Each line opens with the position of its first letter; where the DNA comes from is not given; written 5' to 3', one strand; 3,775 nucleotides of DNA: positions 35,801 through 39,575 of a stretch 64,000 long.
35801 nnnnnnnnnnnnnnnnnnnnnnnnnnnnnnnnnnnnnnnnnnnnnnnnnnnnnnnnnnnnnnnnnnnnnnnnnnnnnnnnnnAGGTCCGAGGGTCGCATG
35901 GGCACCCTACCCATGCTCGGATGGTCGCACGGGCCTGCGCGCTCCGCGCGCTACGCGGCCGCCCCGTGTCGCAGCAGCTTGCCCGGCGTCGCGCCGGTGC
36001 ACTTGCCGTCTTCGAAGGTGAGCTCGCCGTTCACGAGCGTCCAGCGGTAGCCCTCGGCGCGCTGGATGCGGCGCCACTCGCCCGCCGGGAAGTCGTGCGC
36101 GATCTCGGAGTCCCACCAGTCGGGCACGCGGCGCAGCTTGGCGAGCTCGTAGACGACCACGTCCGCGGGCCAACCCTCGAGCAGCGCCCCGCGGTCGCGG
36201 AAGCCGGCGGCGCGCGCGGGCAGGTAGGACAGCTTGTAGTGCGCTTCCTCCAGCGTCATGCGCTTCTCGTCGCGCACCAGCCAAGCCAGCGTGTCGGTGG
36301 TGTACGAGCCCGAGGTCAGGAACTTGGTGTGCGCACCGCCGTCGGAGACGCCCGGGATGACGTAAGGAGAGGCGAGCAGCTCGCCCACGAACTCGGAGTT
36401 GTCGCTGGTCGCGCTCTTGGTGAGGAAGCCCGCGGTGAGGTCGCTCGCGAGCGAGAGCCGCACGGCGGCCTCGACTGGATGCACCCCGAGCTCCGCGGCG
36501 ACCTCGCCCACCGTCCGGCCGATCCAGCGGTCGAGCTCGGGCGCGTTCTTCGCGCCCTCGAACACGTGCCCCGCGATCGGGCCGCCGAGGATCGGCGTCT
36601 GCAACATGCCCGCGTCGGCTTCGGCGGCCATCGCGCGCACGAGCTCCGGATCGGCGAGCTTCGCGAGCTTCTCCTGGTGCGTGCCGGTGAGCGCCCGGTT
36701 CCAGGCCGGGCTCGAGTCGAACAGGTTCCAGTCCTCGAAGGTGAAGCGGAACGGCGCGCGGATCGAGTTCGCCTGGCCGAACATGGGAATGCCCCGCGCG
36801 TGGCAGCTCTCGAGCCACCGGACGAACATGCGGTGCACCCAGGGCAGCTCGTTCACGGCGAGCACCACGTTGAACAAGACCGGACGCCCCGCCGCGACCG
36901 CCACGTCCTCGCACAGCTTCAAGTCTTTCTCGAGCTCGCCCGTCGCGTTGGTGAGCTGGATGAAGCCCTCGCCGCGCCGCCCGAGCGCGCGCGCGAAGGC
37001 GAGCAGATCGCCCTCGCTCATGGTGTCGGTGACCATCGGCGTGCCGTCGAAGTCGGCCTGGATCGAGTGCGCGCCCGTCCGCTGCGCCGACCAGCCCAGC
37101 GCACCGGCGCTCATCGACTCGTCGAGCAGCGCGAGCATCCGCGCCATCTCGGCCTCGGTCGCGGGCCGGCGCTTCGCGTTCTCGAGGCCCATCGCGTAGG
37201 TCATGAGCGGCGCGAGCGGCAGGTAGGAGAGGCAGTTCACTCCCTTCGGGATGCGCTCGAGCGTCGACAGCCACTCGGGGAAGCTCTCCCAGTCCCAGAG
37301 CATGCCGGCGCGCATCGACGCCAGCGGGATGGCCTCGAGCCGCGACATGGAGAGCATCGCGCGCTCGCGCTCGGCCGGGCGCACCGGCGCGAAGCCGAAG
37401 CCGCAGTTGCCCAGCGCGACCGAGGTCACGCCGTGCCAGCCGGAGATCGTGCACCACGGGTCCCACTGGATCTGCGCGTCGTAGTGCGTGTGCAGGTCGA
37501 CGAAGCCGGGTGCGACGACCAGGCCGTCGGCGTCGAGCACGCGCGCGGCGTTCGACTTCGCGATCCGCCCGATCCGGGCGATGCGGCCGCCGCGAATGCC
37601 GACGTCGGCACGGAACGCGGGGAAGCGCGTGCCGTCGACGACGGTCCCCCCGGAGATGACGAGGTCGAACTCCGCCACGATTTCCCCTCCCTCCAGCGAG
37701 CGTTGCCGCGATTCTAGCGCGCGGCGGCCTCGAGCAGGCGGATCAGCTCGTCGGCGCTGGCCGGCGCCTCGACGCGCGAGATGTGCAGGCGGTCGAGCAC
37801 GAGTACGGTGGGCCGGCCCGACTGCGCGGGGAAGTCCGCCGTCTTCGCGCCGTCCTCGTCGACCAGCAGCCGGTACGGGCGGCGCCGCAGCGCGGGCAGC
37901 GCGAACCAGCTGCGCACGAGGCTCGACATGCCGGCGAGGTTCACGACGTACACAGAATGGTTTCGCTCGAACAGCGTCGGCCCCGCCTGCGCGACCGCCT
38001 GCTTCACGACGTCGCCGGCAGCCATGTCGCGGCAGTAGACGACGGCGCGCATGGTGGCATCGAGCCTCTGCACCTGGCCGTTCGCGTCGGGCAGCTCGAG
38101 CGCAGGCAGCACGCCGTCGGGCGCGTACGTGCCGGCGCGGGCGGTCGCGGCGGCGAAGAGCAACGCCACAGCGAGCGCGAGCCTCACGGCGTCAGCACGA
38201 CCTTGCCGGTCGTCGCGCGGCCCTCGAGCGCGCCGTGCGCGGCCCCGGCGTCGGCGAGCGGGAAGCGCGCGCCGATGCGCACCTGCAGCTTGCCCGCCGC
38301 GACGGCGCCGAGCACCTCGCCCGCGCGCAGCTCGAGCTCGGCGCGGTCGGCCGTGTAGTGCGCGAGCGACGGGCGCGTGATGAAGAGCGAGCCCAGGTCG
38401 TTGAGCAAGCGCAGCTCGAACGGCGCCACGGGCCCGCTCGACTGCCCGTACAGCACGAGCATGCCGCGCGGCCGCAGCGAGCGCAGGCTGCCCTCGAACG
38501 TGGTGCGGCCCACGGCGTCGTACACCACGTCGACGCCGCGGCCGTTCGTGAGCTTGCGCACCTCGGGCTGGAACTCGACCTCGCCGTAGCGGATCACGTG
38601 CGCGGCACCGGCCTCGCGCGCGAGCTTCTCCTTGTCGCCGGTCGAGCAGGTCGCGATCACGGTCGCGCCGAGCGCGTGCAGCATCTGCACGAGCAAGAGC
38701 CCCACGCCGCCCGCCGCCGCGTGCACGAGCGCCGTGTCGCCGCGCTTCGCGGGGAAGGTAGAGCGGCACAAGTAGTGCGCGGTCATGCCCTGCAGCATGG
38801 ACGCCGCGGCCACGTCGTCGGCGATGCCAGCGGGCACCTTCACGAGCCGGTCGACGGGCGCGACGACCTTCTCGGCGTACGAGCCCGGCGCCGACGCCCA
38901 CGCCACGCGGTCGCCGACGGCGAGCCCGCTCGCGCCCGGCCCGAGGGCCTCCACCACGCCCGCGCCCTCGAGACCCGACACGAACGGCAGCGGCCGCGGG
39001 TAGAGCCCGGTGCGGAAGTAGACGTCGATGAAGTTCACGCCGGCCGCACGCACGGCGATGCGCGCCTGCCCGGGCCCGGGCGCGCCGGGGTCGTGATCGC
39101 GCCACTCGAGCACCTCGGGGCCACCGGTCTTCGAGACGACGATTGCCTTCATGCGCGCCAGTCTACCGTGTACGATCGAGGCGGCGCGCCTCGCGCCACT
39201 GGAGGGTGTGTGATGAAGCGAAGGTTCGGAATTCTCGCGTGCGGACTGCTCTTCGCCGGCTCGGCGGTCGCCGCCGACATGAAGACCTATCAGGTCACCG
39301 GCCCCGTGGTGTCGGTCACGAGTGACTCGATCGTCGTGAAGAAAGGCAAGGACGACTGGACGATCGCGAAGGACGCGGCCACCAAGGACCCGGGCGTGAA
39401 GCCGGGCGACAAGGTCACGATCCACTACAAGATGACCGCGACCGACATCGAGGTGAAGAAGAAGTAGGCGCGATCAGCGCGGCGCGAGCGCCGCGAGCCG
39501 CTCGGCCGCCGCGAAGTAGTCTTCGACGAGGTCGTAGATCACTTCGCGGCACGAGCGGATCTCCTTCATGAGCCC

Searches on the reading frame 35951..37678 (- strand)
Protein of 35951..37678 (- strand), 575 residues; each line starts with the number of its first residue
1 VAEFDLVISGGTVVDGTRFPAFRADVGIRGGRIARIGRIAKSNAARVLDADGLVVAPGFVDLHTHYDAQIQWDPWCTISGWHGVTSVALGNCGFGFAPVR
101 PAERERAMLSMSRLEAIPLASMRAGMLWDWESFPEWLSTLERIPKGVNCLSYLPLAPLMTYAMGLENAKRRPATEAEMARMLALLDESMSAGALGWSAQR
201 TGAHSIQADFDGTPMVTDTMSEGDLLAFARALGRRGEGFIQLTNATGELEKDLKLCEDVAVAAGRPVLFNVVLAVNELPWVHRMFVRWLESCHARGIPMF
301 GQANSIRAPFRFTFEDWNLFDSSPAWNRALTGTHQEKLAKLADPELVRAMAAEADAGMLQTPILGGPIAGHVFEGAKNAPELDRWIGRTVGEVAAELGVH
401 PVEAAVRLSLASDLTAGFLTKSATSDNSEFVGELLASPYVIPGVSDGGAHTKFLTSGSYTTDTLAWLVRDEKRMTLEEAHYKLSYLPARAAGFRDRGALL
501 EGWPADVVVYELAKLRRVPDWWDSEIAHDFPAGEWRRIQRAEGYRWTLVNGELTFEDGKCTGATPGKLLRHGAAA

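Call 15: search_protein_families(library=pfam, proteins=[window:35951-37678:-], max_evalue=0.001)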
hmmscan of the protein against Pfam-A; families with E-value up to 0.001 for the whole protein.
window:35951-37678:- (575 aa): 2 families
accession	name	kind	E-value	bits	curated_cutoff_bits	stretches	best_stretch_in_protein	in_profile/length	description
PF07969.17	Amidohydro_3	-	1.3e-24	87.9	29.7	1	46-552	1-469/472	Amidohydrolase family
PF01979.26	Amidohydro_1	-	5.9e-07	29.5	25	0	445-514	249-321/345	Amidohydrolase family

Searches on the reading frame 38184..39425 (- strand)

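Call 15: search_protein_families(library=pfam, proteins=[window:38184-39425:-], max_evalue=0.001)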
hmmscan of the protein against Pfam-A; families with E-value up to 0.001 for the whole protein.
window:38184-39425:- (413 aa): 3 families
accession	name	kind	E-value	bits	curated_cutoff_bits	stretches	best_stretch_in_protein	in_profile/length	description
PF00107.32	ADH_zinc_N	-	1e-25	90.6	31.8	1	240-338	1-99/129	Zinc-binding dehydrogenase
PF13602.12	ADH_zinc_N_2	-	1.6e-21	78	27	1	273-411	2-134/134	Zinc-binding dehydrogenase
PF08240.17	ADH_N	-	5.8e-17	62.3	23.5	1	117-198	1-103/104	Alcohol dehydrogenase GroES-like domain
